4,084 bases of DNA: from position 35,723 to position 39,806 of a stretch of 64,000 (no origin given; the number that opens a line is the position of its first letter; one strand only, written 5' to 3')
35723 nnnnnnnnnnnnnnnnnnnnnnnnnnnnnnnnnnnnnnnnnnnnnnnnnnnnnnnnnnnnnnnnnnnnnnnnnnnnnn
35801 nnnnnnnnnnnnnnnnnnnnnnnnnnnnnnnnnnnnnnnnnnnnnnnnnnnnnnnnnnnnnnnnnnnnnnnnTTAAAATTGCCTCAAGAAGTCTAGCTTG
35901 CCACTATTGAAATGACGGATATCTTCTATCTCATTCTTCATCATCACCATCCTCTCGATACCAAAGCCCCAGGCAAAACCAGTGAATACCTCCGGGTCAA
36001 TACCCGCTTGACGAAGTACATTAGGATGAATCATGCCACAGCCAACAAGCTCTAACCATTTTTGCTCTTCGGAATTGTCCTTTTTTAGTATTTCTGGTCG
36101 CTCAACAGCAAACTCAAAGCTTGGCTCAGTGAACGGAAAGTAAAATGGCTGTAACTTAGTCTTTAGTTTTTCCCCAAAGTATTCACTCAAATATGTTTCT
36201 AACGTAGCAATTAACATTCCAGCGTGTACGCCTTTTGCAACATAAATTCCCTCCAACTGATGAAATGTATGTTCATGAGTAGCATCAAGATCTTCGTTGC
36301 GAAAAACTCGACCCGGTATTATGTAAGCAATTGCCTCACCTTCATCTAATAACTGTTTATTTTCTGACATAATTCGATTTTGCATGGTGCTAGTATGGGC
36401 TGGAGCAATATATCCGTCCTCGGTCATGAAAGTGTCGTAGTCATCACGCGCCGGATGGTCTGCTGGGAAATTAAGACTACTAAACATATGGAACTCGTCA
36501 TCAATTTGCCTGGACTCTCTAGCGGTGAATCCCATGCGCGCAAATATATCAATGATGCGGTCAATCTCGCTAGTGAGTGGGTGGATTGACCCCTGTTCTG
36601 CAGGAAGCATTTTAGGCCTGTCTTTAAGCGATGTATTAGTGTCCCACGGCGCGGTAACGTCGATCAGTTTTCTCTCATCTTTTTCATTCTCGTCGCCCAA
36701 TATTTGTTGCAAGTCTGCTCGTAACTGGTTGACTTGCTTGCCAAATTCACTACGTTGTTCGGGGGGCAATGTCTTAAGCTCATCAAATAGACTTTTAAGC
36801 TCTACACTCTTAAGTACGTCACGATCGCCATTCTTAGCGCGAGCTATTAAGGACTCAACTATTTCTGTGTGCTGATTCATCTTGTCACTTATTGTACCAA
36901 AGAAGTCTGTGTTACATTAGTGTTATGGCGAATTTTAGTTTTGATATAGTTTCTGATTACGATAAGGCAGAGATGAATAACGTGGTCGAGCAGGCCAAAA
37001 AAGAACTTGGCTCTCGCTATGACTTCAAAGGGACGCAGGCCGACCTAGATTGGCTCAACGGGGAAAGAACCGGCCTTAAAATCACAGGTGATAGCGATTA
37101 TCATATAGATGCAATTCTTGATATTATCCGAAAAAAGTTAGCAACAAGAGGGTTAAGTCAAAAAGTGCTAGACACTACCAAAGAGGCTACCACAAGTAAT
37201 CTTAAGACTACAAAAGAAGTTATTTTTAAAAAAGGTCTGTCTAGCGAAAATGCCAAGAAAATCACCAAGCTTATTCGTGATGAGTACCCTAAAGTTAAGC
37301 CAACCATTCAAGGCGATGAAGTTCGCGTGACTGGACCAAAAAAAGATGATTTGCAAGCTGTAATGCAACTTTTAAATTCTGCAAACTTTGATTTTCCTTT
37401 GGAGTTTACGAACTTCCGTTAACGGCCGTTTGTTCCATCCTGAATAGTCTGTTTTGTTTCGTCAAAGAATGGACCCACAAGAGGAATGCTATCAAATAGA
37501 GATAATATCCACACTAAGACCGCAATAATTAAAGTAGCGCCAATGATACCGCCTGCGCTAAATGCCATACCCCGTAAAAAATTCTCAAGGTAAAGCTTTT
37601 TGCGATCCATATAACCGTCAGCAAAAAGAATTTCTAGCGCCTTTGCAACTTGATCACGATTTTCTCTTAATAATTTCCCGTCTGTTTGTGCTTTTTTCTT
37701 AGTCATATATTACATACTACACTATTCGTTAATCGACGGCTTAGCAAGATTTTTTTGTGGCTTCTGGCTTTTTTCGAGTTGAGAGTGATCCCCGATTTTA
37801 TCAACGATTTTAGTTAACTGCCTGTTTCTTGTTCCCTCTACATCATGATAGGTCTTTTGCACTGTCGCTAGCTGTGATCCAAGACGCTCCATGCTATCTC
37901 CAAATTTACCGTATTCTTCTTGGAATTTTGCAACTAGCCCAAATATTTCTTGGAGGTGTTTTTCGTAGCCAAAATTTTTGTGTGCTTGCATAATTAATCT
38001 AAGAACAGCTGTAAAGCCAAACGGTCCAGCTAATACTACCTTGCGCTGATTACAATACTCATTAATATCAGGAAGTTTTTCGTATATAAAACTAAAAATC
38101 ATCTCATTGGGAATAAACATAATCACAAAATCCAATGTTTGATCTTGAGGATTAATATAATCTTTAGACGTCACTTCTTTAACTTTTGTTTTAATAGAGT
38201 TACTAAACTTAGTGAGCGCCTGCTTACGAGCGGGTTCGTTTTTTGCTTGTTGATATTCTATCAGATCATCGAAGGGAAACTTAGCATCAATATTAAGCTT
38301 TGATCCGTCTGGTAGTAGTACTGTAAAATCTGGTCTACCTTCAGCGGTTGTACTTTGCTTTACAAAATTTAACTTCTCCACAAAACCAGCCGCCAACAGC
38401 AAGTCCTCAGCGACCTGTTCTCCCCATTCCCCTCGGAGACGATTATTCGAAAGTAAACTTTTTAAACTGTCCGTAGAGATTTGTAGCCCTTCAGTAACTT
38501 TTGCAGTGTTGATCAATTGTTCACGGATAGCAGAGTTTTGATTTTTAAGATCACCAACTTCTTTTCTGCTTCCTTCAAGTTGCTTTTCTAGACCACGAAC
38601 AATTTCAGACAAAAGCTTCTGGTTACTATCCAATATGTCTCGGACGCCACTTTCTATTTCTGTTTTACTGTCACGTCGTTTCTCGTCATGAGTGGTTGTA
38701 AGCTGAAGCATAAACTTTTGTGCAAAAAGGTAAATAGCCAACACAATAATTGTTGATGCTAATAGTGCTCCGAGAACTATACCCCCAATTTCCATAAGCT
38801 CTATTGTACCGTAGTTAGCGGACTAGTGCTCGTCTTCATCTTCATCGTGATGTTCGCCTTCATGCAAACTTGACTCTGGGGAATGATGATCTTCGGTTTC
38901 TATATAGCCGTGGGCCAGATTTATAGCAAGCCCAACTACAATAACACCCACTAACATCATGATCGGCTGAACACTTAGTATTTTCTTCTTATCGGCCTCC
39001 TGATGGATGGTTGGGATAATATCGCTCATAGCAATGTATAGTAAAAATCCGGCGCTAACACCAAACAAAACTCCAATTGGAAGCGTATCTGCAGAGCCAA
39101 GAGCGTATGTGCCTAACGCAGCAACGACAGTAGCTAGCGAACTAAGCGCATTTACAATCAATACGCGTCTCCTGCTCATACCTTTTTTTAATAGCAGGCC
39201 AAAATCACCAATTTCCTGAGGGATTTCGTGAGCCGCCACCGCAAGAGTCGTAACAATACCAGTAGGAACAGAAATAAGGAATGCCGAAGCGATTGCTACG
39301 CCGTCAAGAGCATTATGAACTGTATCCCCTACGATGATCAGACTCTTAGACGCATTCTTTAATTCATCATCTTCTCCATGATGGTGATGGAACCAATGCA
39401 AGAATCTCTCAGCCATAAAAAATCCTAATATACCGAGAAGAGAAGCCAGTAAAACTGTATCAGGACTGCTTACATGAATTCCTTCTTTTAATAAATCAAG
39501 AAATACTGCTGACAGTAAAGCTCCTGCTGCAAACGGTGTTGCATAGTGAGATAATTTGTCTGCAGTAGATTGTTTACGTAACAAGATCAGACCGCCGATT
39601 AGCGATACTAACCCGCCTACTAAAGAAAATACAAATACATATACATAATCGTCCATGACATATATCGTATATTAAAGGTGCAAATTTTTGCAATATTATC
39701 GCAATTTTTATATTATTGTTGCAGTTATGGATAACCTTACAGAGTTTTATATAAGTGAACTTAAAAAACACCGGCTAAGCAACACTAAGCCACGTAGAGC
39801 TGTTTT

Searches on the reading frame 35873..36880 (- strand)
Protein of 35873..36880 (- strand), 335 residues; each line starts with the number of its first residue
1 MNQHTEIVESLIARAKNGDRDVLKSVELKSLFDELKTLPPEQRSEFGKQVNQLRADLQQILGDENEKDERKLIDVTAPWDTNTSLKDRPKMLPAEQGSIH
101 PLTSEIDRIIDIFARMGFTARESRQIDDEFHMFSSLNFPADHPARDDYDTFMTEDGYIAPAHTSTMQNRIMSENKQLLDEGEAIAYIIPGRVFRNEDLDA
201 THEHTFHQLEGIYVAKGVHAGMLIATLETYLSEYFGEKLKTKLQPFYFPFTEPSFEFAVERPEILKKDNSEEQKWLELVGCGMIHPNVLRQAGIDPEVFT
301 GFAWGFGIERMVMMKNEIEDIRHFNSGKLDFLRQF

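Call 51: search_protein_families(library=pfam, proteins=[window:35873-36880:-], max_evalue=0.001)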
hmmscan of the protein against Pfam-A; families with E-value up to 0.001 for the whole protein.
window:35873-36880:- (335 aa): 3 families
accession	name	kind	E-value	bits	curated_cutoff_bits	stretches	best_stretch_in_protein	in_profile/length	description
PF01409.25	tRNA-synt_2d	-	1.4e-75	254.4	19.8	1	94-335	11-246/246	tRNA synthetases class II core domain (F)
PF02912.23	Phe_tRNA-synt_N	-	8.8e-09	35.6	22.3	1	27-67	19-59/69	Aminoacyl tRNA synthetase class II, N-terminal domain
PF00152.25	tRNA-synt_2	-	8.2e-05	22.3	25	0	190-261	98-168/308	tRNA synthetases class II (D, K and N)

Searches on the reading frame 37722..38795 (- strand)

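Call 52: search_protein_families(library=pfam, proteins=[window:37722-38795:-], max_evalue=0.001)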
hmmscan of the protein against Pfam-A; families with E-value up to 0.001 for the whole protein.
window:37722-38795:- (357 aa): 1 family
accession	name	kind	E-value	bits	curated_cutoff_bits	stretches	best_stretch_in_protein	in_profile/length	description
PF02646.22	RmuC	-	1.1e-62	212.3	26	1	62-337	3-284/291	RmuC family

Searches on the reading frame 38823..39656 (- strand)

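Call 52: search_protein_families(library=pfam, proteins=[window:38823-39656:-], max_evalue=0.001)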
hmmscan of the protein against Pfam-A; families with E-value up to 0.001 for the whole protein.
window:38823-39656:- (277 aa): 1 family
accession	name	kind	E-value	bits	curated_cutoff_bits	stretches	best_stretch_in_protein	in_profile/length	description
PF02535.28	Zip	-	2.4e-33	116.2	35.1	2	95-243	169-321/323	ZIP Zinc transporter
